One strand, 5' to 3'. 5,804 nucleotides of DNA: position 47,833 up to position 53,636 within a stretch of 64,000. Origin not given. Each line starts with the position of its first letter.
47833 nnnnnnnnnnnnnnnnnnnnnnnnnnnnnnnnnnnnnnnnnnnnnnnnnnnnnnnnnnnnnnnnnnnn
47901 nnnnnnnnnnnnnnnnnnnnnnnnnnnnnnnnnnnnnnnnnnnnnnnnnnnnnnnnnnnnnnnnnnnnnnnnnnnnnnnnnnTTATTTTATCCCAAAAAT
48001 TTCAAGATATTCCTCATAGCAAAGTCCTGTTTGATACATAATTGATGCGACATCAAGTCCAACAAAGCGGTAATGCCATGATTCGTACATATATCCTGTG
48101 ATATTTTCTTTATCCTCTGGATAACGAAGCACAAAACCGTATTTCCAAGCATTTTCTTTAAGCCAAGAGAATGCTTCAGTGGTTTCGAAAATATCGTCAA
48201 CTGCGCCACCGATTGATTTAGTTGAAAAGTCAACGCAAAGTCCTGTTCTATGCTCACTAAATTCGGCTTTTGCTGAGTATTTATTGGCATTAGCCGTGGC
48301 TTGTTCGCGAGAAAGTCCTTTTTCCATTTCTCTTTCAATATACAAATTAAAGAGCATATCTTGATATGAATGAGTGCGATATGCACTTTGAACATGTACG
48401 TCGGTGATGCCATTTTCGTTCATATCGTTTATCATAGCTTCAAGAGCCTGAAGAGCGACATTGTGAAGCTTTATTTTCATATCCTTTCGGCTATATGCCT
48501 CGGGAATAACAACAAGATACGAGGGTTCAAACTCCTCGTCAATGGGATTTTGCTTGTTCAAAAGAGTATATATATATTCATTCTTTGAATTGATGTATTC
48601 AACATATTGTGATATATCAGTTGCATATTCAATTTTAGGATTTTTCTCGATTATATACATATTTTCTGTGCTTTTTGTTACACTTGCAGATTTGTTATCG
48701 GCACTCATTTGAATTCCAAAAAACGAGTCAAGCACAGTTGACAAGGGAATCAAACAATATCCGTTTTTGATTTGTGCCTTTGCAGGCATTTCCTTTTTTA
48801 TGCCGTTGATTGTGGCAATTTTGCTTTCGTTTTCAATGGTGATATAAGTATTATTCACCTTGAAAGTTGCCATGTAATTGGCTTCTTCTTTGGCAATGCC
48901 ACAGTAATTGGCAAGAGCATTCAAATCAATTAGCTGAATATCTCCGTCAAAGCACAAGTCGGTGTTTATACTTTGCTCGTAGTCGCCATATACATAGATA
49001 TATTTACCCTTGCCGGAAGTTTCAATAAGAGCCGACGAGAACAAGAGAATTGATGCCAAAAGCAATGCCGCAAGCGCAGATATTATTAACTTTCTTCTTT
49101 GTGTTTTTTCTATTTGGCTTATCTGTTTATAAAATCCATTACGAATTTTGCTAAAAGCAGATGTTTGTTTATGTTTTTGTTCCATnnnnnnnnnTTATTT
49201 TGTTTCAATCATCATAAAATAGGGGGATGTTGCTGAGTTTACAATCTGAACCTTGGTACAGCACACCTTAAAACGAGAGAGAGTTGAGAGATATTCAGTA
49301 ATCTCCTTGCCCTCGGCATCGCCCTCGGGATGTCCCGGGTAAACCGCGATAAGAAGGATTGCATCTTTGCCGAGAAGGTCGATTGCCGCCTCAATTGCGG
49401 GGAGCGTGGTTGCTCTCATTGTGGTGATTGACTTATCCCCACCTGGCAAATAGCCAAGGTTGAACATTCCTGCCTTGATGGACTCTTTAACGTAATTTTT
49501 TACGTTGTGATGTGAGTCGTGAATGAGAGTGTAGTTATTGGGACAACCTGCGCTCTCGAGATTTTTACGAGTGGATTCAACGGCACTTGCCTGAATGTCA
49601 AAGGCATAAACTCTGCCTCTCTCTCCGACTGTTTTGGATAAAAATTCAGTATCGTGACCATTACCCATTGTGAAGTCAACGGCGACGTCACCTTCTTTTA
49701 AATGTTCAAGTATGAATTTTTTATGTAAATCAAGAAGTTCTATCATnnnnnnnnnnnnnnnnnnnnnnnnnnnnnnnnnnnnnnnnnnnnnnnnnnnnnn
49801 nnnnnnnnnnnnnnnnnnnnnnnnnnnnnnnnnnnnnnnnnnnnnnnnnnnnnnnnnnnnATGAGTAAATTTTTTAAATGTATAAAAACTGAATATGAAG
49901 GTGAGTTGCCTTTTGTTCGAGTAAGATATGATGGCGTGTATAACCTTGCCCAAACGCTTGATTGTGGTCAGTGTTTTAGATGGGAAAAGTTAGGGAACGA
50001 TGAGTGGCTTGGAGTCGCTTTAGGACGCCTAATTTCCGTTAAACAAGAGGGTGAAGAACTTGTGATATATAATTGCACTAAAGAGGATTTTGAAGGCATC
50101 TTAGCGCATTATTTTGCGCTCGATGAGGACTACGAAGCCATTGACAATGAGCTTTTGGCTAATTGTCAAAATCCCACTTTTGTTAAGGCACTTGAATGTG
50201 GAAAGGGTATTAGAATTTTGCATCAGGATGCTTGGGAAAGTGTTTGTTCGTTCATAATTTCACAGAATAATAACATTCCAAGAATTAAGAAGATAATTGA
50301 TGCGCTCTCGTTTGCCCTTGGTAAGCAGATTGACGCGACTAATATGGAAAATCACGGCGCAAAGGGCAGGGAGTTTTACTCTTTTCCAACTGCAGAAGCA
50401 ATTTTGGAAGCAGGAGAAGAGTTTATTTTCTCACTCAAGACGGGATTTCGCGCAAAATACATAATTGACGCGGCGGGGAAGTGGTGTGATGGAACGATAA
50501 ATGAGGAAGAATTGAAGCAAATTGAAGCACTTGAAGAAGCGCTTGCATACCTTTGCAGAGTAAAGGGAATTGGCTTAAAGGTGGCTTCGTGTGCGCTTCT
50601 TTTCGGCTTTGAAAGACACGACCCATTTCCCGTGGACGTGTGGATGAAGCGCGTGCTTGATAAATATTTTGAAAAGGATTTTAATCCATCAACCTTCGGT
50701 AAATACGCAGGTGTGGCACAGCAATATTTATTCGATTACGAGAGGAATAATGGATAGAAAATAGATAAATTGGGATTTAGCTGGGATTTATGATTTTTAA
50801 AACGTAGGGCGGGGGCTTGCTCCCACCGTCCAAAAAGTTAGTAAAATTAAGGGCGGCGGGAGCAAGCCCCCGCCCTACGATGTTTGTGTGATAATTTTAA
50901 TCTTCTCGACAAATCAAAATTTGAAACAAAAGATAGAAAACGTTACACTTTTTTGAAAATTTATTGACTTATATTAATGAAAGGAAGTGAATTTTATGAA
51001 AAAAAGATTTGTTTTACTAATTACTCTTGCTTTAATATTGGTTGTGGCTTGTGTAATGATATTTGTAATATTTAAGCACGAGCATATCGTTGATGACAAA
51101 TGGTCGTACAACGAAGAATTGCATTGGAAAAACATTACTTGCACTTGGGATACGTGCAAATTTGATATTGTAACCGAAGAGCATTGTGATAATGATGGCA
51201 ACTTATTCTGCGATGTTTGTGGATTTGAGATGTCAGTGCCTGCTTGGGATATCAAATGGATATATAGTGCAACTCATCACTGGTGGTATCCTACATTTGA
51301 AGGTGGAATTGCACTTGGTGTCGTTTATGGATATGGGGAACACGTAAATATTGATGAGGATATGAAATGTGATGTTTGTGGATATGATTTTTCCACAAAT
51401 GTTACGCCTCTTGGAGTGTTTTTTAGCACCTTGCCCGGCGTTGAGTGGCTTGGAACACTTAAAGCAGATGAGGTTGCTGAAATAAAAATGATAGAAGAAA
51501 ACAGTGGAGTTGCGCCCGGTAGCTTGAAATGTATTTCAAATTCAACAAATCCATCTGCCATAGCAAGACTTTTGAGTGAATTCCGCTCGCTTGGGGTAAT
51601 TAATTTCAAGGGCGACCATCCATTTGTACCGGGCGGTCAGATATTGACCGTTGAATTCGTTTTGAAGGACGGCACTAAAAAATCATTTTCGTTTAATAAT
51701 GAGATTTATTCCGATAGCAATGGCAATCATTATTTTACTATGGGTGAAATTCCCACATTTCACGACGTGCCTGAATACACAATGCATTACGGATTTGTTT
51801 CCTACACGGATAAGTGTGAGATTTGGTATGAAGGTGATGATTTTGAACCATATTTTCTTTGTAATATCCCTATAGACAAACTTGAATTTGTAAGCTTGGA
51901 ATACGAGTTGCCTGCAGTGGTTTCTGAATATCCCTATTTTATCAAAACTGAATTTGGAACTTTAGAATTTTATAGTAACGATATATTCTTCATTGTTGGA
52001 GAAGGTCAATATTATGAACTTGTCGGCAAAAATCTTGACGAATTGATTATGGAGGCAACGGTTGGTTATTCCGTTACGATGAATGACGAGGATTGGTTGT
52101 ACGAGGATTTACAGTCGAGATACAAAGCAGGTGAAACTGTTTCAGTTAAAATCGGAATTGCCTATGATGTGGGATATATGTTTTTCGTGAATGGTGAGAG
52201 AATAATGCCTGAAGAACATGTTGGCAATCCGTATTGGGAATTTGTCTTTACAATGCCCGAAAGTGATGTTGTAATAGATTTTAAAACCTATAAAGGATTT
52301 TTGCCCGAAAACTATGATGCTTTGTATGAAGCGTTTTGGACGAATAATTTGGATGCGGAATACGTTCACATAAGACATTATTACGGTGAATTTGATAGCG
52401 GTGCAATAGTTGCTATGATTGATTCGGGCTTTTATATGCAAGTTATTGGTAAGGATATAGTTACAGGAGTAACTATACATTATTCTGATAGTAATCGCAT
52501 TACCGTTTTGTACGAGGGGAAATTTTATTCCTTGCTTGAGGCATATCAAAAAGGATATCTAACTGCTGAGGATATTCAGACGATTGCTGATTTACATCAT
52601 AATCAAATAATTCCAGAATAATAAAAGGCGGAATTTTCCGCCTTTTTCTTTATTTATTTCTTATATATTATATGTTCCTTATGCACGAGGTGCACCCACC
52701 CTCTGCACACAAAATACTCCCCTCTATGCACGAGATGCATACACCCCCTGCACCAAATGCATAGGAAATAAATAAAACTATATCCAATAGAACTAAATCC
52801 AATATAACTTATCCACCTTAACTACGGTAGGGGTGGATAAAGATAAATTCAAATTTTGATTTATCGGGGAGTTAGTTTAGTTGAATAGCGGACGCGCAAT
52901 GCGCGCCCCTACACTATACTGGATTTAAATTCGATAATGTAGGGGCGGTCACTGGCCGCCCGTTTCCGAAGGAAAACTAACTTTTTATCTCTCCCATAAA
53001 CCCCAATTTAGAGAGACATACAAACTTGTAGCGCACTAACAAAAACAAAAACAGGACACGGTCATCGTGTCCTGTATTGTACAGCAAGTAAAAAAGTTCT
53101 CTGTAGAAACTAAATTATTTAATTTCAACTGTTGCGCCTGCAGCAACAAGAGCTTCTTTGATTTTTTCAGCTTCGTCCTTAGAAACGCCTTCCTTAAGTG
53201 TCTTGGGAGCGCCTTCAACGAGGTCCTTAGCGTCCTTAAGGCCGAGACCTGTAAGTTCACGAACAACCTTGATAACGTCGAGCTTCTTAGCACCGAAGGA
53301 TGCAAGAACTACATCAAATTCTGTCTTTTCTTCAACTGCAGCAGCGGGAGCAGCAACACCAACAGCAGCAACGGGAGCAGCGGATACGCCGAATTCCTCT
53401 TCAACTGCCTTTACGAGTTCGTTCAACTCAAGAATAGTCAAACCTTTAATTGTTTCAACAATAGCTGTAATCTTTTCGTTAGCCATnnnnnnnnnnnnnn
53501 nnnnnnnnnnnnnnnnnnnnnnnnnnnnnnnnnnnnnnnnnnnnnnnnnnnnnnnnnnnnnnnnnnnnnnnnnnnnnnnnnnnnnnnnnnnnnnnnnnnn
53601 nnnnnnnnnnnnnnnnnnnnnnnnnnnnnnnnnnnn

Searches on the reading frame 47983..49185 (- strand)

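Call 11: search_protein_families(library=pfam, proteins=[window:47983-49185:-], max_evalue=0.01)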
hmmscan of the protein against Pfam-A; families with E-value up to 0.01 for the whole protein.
window:47983-49185:- (400 aa): 2 families
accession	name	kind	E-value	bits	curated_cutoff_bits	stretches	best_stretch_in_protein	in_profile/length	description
PF02557.22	VanY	-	2.2e-35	121.8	25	1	238-376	2-131/132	D-alanyl-D-alanine carboxypeptidase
PF07833.16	Cu_amine_oxidN1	-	2.2e-09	37.7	24.2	1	86-169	22-106/108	Copper amine oxidase N-terminal domain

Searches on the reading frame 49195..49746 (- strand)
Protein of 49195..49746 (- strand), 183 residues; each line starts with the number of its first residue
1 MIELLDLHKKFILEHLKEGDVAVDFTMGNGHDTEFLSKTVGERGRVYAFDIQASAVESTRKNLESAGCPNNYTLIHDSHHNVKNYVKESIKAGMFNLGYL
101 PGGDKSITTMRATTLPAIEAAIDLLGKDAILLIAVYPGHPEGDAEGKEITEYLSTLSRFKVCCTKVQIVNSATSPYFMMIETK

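Call 11: search_protein_families(library=pfam, proteins=[window:49195-49746:-], max_evalue=0.01)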
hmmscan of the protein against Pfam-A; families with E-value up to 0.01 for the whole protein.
window:49195-49746:- (183 aa): 10 families
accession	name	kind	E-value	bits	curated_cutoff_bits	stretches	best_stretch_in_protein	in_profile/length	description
PF06962.18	rRNA_methylase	-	2.9e-46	157.2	22.7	1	46-180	1-136/137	Putative rRNA methylase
PF01795.25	Methyltransf_5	-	7.6e-06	26.1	27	1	16-89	18-88/309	MraW methylase family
PF13847.12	Methyltransf_31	-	9.9e-06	25.7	27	1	17-83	2-67/145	Methyltransferase domain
PF13649.12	Methyltransf_25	-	3.3e-05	24.9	27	1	23-83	2-59/97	Methyltransferase domain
PF05175.20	MTS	-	0.00011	22.3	23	1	5-81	16-93/170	Methyltransferase small domain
PF01728.25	FtsJ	-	0.0013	19.1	24.1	1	4-139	9-143/181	FtsJ-like methyltransferase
PF01189.24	Methyltr_RsmB-F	-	0.0017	18.5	27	1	16-82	6-72/199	16S rRNA methyltransferase RsmB/F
PF01135.25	PCMT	-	0.0032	17.7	20.3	1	13-74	69-129/210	Protein-L-isoaspartate(D-aspartate) O-methyltransferase (PCMT)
PF01209.24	Ubie_methyltran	-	0.0032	17.3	20.1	1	9-69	36-98/233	ubiE/COQ5 methyltransferase family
PF08704.16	GCD14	-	0.0077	16.4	26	0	15-76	37-98/247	tRNA methyltransferase complex GCD14 subunit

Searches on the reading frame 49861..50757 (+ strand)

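Call 11: search_protein_families(library=pfam, proteins=[window:49861-50757:+], max_evalue=0.01)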
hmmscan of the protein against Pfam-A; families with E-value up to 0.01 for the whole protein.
window:49861-50757:+ (298 aa): 2 families
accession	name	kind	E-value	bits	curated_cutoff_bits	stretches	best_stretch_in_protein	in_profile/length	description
PF07934.18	OGG_N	-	6.5e-25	88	23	1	27-127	9-114/115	8-oxoguanine DNA glycosylase, N-terminal domain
PF00730.31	HhH-GPD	-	8.7e-07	29.7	26.2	1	130-270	2-87/108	HhH-GPD superfamily base excision DNA repair protein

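Call 12: search_protein_families(library=ncbifam, proteins=[window:49861-50757:+], max_evalue=0.01)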
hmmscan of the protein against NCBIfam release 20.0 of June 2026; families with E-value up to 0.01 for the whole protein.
window:49861-50757:+ (298 aa): 2 families
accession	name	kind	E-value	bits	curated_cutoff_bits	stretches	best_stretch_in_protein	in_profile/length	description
TIGR00588.1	ogg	subfamily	4.6e-38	131.1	397.85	1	27-271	15-262/310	8-oxoguanine DNA-glycosylase (ogg)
NF053634.1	MonDNAglycDR2438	equivalog_domain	0.00017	21.2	400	1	218-265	98-143/219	monofunctional DNA glycosylase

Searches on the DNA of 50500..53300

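Call 22: search_rna_families(source=window, start=50500, end=53300, threshold=evalue, max_evalue=1)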
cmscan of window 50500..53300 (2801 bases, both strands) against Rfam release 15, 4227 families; matches with E-value up to 1: 13.
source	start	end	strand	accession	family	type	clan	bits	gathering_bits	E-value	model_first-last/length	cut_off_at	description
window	50807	50875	+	RF04016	mir-4873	Gene; miRNA;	-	32.4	100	0.0015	1-78/78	no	mir-4873 microRNA precursor family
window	52560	52655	+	RF02029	sraA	Gene; sRNA;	-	27.9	56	0.17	1-95/95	no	sraA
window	52621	52684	-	RF02057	STnc40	Gene; sRNA;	-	25.3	45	0.2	1-70/70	no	Salmonella enterica sRNA STnc40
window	52594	52663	+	RF01770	rimP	Cis-reg; leader;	-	24.9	47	0.42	1-102/102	no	Gammaprotebacteria rimP leader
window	52620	52665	-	RF02054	STnc420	Gene; sRNA;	-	23.9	70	0.14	1-58/58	no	Salmonella enterica sRNA STnc420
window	50799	50886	+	RF00777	mir-541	Gene; miRNA;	-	23.1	44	0.083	1-84/84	no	mir-541 microRNA precursor family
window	52588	52648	+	RF02057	STnc40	Gene; sRNA;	-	22.8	45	0.75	1-70/70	no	Salmonella enterica sRNA STnc40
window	52545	52655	+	RF00558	L20_leader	Cis-reg; leader;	-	22.5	58.7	0.23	1-127/127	no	Ribosomal protein L20 leader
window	52890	52946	+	RF01795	FourU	Cis-reg; thermoregulator;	-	21.1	60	0.58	1-65/65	no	FourU thermometer RNA element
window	52618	52754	-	RF00166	PrrB_RsmZ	Gene; sRNA;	CL00106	20.8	44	0.058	1-133/133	no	PrrB/RsmZ RNA family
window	53050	53178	+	RF00290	BaMV_CRE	Cis-reg;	-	20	100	0.27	1-140/140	no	Bamboo mosaic potexvirus (BaMV) cis-regulatory element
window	52616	52676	-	RF01478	rli47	Gene; sRNA;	-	18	200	0.051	1-508/508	no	Listeria sRNA rli47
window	52545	52656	-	RF01808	MicX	Gene; sRNA;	-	17.8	75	0.78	1-194/194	no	MicX Vibrio cholerae sRNA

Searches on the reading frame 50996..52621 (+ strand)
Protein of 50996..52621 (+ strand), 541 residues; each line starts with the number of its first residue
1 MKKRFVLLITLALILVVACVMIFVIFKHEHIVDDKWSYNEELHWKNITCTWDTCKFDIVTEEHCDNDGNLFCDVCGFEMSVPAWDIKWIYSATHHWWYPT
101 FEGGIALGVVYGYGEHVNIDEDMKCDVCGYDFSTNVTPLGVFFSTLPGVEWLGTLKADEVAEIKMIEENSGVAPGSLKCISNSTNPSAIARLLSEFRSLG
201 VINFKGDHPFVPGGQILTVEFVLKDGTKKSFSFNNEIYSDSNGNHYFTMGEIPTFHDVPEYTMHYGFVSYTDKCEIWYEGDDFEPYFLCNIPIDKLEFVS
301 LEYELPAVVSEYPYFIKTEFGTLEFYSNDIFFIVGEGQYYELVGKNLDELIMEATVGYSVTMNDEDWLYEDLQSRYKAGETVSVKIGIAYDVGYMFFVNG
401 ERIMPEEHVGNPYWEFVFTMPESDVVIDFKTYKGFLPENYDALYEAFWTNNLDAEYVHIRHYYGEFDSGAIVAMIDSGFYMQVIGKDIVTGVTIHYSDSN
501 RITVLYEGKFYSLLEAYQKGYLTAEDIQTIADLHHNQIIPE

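Call 11: search_protein_families(library=pfam, proteins=[window:50996-52621:+], max_evalue=0.01)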
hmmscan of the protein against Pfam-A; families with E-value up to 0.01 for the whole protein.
window:50996-52621:+ (541 aa): 0 families

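Call 12: search_protein_families(library=ncbifam, proteins=[window:50996-52621:+], max_evalue=0.01)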
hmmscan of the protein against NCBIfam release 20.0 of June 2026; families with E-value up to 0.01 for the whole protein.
window:50996-52621:+ (541 aa): 0 families

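Call 37: search_protein_families(library=phrogs, proteins=[window:50996-52621:+], max_evalue=0.01)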
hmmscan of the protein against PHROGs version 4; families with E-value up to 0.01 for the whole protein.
window:50996-52621:+ (541 aa): 0 families

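Call 51: find_encoding_contigs(protein=window:50996-52621:+, flank=4000, max_places=10)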
Protein window:50996-52621:+ (541 aa): no gene with exactly this product is on record in the collection.

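Call 53: find_homologous_proteins(query=window:50996-52621:+, max_evalue=1e-10)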
Query window:50996-52621:+ (541 aa): 154 proteins with E <= 1e-10 among 6762 candidates; the best 120 are listed.
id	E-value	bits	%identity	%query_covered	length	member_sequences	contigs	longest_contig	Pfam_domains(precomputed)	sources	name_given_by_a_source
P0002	0.0e+0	1277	100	100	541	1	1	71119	-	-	-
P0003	0.0e+0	1067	82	100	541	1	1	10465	-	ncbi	-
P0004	0.0e+0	1059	82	100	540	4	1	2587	-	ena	-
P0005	9.6e-230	782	59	100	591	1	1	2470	-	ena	-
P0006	2.3e-198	679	52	87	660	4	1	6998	-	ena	-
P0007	9.8e-190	650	50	92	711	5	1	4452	-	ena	-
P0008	1.8e-182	626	49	93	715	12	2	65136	-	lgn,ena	-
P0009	3.0e-175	602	51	98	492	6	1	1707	-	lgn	-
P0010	3.9e-160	552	50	99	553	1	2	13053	-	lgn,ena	-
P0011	8.5e-153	528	68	65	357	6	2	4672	-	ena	-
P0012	9.1e-148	512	49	100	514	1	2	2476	-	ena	-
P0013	8.8e-145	502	50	88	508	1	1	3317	-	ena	-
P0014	2.2e-140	487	51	87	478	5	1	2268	-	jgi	jgi:hypothetical protein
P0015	8.7e-140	485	48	98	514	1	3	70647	-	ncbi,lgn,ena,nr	ncbi:MAG: hypothetical protein IKA84_00500 [Clostridia bacterium]|nr:hypothetical protein [Clostridi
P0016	3.8e-137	476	49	92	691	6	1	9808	-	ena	-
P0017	1.8e-129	451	46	94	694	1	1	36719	-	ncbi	-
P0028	1.8e-112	395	49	77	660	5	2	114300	-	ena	-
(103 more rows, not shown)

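Call 54: find_encoding_contigs(protein=P0003, flank=4000, max_places=4)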
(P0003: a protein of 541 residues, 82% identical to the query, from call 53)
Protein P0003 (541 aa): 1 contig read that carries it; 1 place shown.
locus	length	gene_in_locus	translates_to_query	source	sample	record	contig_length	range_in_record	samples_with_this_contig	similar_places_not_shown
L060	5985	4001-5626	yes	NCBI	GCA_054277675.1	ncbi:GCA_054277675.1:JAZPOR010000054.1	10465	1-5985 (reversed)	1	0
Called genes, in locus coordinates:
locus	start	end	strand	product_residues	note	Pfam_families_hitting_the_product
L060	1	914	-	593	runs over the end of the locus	PF00753:Lactamase_B, PF19583:ODP, PF12724:Flavodoxin_5 (weak), PF01613:Flavin_Reduct, PF21349:RUBY_RBDX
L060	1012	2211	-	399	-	PF07833:Cu_amine_oxidN1, PF02557:VanY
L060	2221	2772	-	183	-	PF13847:Methyltransf_31 (weak), PF13649:Methyltransf_25 (faint), PF06962:rRNA_methylase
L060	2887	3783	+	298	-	PF07934:OGG_N, PF00730:HhH-GPD (weak)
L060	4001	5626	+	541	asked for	-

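Call 55: find_encoding_contigs(protein=P0004, flank=4000, max_places=4)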
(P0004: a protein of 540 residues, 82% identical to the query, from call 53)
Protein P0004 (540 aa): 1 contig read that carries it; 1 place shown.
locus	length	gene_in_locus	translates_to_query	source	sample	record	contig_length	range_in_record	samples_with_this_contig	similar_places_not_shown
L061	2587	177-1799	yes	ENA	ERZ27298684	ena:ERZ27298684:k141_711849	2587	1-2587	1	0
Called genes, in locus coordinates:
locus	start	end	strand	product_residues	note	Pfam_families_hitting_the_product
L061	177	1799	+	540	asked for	-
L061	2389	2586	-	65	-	?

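Call 56: find_encoding_contigs(protein=P0005, flank=4000, max_places=4)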
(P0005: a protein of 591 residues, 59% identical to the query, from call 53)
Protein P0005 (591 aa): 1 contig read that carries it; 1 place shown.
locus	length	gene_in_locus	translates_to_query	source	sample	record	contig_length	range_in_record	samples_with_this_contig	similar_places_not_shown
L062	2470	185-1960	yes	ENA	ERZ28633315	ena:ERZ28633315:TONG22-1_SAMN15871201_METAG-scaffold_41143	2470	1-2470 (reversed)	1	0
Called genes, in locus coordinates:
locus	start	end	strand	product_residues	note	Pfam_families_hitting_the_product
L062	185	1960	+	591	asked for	-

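Call 79: search_dna_similar(query=window:50996-52621:+, collection=plasmids, mode=protein, max_rows=5)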
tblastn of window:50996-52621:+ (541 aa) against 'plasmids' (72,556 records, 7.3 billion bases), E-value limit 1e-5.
No match.

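Call 80: search_dna_similar(query=window:50996-52621:+, collection=phages, mode=protein, max_rows=5)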
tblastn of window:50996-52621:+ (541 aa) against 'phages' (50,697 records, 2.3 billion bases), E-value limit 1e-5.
No match.

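Call 81: find_encoding_contigs(protein=P0008, flank=3000, max_places=2)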
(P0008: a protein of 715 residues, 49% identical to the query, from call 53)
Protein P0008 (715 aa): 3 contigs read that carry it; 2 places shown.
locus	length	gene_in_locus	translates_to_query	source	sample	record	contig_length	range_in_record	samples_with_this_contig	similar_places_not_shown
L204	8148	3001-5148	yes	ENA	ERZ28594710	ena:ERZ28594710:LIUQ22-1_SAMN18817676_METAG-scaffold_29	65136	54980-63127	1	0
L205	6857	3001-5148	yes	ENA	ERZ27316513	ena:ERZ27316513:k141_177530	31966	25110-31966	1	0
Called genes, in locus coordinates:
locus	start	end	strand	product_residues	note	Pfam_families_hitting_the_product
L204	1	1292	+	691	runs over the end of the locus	PF01432:Peptidase_M3 (faint)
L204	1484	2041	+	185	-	PF04542:Sigma70_r2, PF08281:Sigma70_r4_2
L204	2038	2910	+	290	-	-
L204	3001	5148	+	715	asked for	-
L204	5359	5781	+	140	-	-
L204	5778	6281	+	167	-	-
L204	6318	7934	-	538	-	PF00728:Glyco_hydro_20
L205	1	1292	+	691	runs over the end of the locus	PF01432:Peptidase_M3 (faint)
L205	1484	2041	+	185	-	PF04542:Sigma70_r2, PF08281:Sigma70_r4_2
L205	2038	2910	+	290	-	-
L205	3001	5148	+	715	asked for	-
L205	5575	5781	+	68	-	-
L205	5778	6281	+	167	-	-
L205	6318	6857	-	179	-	?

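Call 82: find_encoding_contigs(protein=P0017, flank=3000, max_places=2)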
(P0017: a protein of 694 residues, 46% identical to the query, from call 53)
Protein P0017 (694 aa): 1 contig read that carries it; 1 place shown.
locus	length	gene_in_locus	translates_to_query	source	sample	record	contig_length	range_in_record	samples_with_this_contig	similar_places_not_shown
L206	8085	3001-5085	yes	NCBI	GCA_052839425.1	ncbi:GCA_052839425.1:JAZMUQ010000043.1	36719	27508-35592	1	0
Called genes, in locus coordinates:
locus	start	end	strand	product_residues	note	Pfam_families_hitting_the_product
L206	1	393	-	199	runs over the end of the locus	PF00009:GTP_EFTU (faint), PF03193:RsgA_GTPase (faint), PF01926:MMR_HSR1, PF02421:FeoB_N, PF04548:AIG1 (faint)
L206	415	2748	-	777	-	PF02190:LON_substr_bdg, PF13191:AAA_16 (faint), PF00004:AAA, PF07724:AAA_2 (weak), PF07728:AAA_5, PF22667:Lon_lid, PF05362:Lon_C, PF13541:ChlI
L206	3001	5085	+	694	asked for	-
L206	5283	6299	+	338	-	-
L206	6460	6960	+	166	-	PF02075:RuvC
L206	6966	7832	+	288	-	PF10672:Methyltrans_SAM, PF03602:Cons_hypoth95 (weak), PF09445:Methyltransf_15 (weak), PF13649:Methyltransf_25 (faint)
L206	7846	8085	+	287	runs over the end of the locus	PF00005:ABC_tran, PF02463:SMC_N, PF13304:AAA_21 (faint)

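Call 83: find_encoding_contigs(protein=P0028, flank=3000, max_places=2)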
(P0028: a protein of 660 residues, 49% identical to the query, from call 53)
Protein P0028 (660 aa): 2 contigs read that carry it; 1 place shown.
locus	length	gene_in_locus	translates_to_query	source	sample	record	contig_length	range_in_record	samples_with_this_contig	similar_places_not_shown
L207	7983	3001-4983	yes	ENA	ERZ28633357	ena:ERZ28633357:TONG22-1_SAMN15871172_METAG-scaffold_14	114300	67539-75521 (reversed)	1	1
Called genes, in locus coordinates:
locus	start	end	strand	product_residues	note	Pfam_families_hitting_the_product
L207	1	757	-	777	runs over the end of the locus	PF02190:LON_substr_bdg, PF00004:AAA, PF07724:AAA_2 (weak), PF07728:AAA_5, PF22667:Lon_lid, PF05362:Lon_C, PF13541:ChlI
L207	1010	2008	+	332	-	-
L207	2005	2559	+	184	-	-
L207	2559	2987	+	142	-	-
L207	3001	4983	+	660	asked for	-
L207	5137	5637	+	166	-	PF02075:RuvC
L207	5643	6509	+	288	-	PF10672:Methyltrans_SAM, PF03602:Cons_hypoth95 (weak), PF09445:Methyltransf_15 (weak), PF13649:Methyltransf_25 (faint)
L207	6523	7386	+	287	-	PF00005:ABC_tran, PF02463:SMC_N (weak), PF13304:AAA_21 (faint)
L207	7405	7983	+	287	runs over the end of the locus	PF00005:ABC_tran, PF02463:SMC_N (faint), PF13304:AAA_21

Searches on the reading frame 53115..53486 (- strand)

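Call 11: search_protein_families(library=pfam, proteins=[window:53115-53486:-], max_evalue=0.01)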
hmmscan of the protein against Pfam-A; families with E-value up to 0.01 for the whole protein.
window:53115-53486:- (123 aa): 2 families
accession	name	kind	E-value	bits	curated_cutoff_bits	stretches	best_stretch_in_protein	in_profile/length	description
PF00542.24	Ribosomal_L12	-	8e-32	109.8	25.9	1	57-123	1-67/67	Ribosomal protein L7/L12 C-terminal domain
PF16320.10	Ribosomal_L12_N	-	1.1e-17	63.8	25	1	5-50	1-45/48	Ribosomal protein L7/L12 dimerisation domain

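Call 12: search_protein_families(library=ncbifam, proteins=[window:53115-53486:-], max_evalue=0.01)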
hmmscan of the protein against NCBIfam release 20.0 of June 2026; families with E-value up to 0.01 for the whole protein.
window:53115-53486:- (123 aa): 1 family
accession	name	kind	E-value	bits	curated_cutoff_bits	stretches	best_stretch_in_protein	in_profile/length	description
TIGR00855.1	L12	equivalog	7.4e-46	155.6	84.4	1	1-123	1-125/125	50S ribosomal protein L7/L12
